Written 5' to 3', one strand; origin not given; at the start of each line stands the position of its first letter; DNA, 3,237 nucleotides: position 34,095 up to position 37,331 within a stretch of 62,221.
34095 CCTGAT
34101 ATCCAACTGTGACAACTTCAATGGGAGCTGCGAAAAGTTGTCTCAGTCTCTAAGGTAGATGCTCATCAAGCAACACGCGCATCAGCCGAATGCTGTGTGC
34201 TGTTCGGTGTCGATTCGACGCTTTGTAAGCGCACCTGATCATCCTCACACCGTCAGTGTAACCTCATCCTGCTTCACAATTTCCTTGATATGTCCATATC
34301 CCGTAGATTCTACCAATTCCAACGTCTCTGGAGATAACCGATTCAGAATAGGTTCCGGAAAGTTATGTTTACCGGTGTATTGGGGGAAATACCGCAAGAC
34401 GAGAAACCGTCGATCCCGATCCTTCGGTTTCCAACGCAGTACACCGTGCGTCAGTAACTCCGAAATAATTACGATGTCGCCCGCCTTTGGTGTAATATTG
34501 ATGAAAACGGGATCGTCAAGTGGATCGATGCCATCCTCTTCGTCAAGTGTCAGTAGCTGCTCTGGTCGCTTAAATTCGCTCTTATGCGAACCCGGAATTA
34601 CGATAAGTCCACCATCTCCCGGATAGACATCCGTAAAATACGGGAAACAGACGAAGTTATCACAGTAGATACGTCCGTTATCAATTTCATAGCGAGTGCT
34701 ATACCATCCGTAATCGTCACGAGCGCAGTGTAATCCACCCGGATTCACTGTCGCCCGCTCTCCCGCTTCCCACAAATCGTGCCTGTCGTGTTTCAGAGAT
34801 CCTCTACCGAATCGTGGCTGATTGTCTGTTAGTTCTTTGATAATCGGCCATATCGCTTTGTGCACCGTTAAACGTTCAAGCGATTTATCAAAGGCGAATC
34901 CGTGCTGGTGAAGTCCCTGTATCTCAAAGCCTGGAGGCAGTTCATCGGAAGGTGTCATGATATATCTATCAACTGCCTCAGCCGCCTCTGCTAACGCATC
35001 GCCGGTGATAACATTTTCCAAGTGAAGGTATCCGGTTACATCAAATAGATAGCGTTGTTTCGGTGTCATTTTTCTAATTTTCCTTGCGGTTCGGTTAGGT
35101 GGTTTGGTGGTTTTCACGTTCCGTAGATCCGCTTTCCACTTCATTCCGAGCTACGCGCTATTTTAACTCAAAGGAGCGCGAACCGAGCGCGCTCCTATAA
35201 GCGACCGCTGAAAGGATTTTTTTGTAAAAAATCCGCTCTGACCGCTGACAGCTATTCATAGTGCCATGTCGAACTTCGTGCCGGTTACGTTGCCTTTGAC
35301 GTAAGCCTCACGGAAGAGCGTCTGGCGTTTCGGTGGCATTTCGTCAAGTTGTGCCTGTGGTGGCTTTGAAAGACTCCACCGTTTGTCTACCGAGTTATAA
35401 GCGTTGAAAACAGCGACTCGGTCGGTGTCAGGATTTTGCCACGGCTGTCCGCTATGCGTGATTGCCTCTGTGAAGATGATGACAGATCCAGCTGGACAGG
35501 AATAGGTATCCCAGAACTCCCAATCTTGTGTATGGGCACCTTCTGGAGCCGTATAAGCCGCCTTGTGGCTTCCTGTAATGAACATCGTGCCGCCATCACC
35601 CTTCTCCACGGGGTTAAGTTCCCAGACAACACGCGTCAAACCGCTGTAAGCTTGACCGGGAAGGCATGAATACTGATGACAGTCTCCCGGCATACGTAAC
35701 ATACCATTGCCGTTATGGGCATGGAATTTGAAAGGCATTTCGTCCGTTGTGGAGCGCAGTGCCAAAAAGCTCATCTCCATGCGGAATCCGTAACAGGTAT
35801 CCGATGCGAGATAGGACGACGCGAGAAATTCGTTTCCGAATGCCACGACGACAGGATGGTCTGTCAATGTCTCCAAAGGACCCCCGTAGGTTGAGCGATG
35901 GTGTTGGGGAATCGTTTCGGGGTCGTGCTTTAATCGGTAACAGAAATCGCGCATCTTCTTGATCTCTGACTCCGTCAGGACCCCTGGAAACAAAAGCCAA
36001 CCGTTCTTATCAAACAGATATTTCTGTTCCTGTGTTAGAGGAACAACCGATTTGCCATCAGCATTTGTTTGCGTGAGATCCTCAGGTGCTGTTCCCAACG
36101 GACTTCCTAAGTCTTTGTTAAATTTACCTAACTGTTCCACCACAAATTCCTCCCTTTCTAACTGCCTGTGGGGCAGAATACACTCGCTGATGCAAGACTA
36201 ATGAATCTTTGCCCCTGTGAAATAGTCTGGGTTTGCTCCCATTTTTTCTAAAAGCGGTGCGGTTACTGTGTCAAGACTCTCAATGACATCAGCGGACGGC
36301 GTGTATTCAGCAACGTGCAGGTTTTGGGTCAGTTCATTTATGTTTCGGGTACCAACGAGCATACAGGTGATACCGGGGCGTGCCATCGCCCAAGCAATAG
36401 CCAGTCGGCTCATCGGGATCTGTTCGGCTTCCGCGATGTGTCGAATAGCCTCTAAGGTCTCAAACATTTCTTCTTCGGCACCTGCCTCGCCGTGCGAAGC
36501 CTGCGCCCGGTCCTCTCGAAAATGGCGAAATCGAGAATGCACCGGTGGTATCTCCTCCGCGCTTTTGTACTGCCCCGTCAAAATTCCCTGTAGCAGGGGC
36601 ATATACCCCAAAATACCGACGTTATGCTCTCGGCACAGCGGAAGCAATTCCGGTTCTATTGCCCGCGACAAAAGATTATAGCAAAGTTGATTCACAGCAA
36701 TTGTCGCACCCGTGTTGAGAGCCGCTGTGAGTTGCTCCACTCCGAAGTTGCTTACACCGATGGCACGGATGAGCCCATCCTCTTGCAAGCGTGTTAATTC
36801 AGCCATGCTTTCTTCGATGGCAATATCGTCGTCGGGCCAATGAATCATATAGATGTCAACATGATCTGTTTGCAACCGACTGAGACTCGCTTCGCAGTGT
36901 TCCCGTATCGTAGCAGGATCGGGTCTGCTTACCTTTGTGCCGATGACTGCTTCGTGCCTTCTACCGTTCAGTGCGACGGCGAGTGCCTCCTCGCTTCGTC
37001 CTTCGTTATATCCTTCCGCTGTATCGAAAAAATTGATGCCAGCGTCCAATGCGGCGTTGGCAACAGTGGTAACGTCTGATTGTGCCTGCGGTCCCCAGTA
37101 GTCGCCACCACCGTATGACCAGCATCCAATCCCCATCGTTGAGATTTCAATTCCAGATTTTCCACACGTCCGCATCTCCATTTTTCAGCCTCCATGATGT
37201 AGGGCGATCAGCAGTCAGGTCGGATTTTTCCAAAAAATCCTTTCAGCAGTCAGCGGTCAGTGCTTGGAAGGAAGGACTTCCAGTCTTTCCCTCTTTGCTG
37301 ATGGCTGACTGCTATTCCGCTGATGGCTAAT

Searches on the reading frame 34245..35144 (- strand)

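Call 47: search_protein_families(library=pfam, proteins=[window:34245-35144:-], max_evalue=0.00001)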
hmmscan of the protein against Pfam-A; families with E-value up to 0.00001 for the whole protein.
window:34245-35144:- (299 aa): 1 family
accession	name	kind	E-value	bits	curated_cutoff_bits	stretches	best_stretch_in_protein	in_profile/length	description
PF05721.19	PhyH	-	4.2e-08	34.2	22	1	34-234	1-201/213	Phytanoyl-CoA dioxygenase (PhyH)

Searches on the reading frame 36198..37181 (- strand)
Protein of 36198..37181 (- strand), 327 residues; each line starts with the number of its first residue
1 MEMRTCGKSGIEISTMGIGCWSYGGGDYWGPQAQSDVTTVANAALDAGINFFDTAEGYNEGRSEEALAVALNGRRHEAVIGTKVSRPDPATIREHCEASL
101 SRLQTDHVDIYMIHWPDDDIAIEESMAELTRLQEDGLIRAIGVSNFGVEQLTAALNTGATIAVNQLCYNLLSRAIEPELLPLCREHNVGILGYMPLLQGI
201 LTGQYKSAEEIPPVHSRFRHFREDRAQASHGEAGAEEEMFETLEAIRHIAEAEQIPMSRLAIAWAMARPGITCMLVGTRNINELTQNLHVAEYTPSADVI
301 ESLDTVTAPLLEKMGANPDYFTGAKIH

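Call 47: search_protein_families(library=pfam, proteins=[window:36198-37181:-], max_evalue=0.00001)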
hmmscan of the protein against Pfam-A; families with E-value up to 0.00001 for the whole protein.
window:36198-37181:- (327 aa): 1 family
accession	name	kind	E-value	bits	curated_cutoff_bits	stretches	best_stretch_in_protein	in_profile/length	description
PF00248.27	Aldo_ket_red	-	1.4e-67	228.3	24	1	16-306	2-289/291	Aldo/keto reductase family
